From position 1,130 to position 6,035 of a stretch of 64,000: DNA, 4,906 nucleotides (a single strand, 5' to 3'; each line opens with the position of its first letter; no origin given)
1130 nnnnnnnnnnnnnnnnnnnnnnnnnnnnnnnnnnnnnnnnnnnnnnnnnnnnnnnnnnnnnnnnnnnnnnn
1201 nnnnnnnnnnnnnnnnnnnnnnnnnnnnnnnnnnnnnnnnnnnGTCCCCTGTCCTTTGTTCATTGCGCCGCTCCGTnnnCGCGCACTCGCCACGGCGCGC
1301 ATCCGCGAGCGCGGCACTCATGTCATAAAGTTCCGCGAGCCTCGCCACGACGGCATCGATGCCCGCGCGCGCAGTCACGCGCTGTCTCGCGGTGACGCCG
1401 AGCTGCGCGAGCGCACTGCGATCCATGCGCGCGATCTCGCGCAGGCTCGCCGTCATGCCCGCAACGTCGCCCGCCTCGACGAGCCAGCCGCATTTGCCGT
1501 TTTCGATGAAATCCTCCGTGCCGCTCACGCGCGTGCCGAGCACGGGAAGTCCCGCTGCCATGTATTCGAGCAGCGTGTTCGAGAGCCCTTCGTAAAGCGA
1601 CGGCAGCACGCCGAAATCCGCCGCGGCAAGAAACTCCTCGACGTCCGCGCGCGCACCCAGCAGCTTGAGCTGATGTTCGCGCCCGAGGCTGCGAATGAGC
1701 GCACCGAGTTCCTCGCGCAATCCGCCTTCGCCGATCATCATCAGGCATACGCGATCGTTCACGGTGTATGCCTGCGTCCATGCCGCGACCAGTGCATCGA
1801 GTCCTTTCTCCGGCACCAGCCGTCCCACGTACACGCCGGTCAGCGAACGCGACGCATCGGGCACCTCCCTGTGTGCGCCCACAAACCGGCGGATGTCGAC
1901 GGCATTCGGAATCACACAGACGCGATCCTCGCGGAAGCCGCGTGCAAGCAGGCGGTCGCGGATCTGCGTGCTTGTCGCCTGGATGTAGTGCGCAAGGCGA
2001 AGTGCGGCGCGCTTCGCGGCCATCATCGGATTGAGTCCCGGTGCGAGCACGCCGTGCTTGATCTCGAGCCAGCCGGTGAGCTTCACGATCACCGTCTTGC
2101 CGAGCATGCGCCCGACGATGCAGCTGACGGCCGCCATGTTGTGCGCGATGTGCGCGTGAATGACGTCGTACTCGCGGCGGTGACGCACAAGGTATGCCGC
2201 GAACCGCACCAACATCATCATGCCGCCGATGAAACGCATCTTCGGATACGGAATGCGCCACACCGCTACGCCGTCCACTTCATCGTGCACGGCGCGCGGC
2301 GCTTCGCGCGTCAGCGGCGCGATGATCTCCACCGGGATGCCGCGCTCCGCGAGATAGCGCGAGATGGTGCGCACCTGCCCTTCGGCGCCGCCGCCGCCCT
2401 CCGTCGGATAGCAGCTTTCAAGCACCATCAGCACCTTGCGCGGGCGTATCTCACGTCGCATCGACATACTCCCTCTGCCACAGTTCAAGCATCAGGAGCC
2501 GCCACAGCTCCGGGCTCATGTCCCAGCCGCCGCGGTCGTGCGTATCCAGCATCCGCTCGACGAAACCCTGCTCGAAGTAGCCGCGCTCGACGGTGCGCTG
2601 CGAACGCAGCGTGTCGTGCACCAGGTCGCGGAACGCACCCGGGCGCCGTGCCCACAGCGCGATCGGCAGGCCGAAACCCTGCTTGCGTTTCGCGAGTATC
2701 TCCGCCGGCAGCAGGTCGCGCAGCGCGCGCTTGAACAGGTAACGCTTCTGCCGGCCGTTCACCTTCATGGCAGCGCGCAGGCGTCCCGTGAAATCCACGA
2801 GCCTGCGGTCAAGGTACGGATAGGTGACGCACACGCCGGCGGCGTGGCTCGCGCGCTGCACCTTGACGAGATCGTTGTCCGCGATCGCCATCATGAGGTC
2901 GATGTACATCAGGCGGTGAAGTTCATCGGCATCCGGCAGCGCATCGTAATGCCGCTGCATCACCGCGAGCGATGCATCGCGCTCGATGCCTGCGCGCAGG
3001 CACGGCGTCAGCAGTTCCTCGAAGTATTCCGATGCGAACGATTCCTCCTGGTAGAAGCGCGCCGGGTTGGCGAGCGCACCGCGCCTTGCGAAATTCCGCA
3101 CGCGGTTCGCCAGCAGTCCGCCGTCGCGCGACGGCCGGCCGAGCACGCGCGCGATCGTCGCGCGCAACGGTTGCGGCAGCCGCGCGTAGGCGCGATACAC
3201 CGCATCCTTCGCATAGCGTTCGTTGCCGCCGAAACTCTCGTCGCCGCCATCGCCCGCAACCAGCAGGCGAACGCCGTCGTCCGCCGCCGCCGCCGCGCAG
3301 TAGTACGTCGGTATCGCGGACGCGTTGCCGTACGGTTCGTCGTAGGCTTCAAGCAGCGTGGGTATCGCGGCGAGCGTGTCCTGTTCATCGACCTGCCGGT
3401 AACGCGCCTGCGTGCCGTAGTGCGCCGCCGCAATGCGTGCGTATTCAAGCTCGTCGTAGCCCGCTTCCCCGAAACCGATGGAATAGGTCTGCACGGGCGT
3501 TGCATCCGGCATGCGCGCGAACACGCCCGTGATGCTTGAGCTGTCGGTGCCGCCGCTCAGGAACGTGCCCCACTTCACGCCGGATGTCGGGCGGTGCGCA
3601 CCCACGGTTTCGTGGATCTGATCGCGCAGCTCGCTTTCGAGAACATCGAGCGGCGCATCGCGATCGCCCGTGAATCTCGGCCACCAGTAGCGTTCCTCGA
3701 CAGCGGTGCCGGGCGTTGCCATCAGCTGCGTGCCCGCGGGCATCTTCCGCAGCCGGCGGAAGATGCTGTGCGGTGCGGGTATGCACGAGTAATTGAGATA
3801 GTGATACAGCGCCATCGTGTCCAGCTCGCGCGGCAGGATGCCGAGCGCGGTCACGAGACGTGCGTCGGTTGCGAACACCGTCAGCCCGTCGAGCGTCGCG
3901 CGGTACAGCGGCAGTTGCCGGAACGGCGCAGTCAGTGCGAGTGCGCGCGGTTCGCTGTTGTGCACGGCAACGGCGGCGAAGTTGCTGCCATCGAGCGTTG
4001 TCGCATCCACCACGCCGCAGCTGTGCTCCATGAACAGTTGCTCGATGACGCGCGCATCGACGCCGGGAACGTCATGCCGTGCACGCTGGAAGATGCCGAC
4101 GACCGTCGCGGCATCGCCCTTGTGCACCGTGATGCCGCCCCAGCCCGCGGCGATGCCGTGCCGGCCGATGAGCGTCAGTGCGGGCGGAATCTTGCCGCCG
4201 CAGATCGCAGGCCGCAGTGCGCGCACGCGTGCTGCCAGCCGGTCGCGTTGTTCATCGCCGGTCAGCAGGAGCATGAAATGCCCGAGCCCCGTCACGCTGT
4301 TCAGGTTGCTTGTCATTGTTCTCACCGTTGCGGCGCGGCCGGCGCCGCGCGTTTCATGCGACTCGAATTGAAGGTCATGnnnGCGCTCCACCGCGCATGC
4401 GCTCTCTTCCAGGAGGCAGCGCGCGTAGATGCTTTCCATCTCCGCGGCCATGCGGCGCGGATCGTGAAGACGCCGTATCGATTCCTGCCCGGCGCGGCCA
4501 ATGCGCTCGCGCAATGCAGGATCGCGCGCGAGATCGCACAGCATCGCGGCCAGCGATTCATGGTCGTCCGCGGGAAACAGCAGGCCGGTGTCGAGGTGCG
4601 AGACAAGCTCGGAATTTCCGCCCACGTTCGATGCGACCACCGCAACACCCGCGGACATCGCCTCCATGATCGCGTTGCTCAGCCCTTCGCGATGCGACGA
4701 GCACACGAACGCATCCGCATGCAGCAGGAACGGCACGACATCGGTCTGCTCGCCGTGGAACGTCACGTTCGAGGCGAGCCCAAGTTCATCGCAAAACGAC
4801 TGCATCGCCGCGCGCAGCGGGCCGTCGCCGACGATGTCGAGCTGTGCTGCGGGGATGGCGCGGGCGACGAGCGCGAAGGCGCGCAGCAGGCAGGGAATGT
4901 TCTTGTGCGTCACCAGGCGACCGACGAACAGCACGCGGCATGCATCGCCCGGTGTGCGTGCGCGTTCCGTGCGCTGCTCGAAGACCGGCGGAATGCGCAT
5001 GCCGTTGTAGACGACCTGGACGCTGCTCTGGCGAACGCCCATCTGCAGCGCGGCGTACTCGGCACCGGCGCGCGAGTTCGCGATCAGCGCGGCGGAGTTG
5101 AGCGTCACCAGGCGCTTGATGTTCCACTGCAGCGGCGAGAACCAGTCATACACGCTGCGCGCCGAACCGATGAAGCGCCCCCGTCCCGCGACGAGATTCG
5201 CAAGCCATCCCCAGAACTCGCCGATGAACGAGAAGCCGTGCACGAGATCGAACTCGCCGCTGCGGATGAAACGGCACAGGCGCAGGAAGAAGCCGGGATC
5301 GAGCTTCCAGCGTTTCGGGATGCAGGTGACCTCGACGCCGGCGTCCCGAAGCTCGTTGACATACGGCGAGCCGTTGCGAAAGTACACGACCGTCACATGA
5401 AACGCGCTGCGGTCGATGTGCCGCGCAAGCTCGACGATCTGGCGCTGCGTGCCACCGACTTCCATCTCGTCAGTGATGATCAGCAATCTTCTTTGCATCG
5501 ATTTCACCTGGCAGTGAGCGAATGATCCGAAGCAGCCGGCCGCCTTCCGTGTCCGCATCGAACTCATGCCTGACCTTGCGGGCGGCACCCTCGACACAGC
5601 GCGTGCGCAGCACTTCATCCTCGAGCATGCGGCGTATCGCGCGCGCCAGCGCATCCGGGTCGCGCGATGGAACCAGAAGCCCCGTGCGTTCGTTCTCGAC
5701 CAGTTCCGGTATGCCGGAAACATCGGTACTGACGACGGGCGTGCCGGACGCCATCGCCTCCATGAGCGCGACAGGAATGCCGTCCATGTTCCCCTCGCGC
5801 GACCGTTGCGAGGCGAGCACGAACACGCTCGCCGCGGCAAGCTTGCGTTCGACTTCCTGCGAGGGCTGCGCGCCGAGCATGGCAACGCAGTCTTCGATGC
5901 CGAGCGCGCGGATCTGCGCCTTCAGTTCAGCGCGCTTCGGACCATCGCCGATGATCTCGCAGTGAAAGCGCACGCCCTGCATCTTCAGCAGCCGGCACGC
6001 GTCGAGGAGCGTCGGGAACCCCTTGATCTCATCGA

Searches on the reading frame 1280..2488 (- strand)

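Call 71: search_protein_families(library=pfam, proteins=[window:1280-2488:-], max_evalue=0.00001)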
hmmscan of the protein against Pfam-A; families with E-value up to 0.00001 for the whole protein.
window:1280-2488:- (403 aa): 5 families
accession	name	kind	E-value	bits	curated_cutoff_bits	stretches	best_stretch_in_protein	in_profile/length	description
PF13692.12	Glyco_trans_1_4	-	2.3e-30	106.1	27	1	219-352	5-139/142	Glycosyl transferases group 1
PF00534.26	Glycos_transf_1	-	5.1e-27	94.9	26.4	1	219-362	19-164/172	Glycosyl transferases group 1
PF13439.12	Glyco_transf_4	-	8.1e-21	75.2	28.5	1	33-201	2-170/170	Glycosyltransferase Family 4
PF13579.12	Glyco_trans_4_4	-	1.3e-17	65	29.7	1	33-195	1-157/158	Glycosyl transferase 4-like domain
PF20706.3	GT4-conflict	-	1.7e-08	34.3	26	1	184-351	168-342/385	Family 4 Glycosyltransferase in conflict systems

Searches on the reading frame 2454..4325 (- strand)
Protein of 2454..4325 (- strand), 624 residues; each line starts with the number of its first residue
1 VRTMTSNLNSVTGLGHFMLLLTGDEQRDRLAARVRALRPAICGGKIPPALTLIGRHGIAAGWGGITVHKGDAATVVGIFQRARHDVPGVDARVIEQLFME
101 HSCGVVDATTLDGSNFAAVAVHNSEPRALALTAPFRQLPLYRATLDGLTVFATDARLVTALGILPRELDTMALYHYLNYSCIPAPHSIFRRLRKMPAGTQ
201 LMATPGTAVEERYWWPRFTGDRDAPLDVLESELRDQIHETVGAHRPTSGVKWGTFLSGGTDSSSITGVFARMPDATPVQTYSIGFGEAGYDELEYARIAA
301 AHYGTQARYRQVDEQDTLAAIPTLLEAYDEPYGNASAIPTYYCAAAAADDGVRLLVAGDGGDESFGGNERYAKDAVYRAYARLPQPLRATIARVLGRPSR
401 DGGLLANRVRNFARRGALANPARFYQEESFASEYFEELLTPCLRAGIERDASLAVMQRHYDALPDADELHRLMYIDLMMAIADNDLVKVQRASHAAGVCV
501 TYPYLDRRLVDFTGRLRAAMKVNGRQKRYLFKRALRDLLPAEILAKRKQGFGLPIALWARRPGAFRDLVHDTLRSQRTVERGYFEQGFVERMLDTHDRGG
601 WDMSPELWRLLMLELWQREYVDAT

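Call 71: search_protein_families(library=pfam, proteins=[window:2454-4325:-], max_evalue=0.00001)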
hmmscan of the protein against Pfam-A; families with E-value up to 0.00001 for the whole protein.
window:2454-4325:- (624 aa): 1 family
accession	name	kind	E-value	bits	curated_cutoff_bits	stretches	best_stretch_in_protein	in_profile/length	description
PF00733.27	Asn_synthase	-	7.9e-81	272.9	21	1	232-618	1-354/354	Asparagine synthase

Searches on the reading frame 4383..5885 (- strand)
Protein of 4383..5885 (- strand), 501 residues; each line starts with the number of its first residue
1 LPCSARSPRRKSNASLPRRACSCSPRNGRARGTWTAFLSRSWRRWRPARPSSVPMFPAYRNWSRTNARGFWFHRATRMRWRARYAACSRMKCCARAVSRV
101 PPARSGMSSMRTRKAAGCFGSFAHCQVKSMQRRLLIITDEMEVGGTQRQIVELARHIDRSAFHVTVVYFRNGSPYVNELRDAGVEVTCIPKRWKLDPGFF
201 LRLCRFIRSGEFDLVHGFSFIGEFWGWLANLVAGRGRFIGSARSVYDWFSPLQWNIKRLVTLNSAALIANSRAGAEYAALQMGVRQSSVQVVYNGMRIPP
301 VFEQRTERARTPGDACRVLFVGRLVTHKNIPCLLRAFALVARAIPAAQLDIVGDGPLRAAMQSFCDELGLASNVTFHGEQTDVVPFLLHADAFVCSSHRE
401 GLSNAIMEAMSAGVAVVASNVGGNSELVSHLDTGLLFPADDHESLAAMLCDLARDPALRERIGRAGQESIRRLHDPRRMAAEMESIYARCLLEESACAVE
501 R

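Call 71: search_protein_families(library=pfam, proteins=[window:4383-5885:-], max_evalue=0.00001)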
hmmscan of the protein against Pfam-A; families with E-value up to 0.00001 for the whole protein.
window:4383-5885:- (501 aa): 6 families
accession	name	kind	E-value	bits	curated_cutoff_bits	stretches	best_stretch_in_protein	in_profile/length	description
PF00534.26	Glycos_transf_1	-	9e-38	129.9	26.4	1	312-468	12-171/172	Glycosyl transferases group 1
PF13692.12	Glyco_trans_1_4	-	5.3e-35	121.2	27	1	317-455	3-142/142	Glycosyl transferases group 1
PF13439.12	Glyco_transf_4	-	1.3e-19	71.3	28.5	1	143-295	1-165/170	Glycosyltransferase Family 4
PF13579.12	Glyco_trans_4_4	-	1.3e-14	55.3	29.7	1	144-295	1-158/158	Glycosyl transferase 4-like domain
PF13524.12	Glyco_trans_1_2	-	2.1e-09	37.9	25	1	344-484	12-143/144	Glycosyl transferase-like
PF20706.3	GT4-conflict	-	3.6e-06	26.6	26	1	296-482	175-367/385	Family 4 Glycosyltransferase in conflict systems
